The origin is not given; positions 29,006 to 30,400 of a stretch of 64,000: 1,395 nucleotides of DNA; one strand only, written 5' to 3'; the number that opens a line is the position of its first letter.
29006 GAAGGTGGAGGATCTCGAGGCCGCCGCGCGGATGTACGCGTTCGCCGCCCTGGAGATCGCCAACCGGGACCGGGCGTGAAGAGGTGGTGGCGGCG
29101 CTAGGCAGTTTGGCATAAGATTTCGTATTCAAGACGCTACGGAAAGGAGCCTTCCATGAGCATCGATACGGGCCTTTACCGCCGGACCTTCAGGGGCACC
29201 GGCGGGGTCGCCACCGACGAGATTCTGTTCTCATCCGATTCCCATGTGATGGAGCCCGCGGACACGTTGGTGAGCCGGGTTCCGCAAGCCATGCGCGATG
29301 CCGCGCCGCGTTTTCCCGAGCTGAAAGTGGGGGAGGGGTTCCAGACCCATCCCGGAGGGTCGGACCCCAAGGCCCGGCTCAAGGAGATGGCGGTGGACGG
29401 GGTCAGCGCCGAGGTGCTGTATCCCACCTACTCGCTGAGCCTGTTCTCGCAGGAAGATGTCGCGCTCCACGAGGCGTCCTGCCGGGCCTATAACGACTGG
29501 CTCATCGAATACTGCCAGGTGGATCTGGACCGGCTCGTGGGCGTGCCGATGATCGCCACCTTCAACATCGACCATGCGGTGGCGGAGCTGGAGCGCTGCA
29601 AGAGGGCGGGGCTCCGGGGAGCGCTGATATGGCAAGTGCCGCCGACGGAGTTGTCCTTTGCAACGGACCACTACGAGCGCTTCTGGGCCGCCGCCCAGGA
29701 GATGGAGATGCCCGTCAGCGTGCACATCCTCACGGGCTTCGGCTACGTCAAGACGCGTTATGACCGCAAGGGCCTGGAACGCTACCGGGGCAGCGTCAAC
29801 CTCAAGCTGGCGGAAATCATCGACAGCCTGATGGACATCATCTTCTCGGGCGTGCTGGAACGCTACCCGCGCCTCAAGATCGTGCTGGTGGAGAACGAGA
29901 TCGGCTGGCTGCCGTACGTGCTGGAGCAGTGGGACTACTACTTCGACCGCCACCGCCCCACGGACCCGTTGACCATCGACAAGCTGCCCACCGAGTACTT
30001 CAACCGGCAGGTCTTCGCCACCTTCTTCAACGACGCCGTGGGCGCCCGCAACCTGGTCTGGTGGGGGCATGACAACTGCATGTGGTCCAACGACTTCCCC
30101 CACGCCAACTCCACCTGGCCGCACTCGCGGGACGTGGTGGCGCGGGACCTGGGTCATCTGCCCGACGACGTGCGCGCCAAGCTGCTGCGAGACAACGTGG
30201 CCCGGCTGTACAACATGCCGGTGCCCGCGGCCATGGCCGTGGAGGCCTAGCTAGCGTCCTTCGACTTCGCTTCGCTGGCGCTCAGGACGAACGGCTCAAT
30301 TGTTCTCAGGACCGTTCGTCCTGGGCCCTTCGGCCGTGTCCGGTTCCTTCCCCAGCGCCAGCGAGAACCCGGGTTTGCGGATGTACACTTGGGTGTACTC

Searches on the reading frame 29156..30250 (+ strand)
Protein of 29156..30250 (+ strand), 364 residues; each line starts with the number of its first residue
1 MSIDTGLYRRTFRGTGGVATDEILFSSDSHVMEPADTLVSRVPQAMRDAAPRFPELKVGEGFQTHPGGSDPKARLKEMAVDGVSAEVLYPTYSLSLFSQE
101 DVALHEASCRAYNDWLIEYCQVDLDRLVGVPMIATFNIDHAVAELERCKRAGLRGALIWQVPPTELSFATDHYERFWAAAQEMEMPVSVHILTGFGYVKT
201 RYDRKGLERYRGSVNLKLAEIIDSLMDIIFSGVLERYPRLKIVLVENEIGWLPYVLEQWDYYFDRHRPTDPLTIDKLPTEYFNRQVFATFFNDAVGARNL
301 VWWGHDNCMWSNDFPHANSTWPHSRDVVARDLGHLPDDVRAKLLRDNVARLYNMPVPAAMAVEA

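Call 8: search_protein_families(library=pfam, proteins=[window:29156-30250:+], max_evalue=0.001)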
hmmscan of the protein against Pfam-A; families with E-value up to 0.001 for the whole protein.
window:29156-30250:+ (364 aa): 1 family
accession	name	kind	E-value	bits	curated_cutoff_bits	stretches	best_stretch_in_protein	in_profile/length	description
PF04909.20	Amidohydro_2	-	7.1e-29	101.9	26.4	1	62-353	12-288/289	Amidohydrolase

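Call 97: search_protein_families(library=ncbifam, proteins=[window:29156-30250:+], max_evalue=1e-8)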
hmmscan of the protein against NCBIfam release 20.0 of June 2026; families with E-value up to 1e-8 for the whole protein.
window:29156-30250:+ (364 aa): 0 families
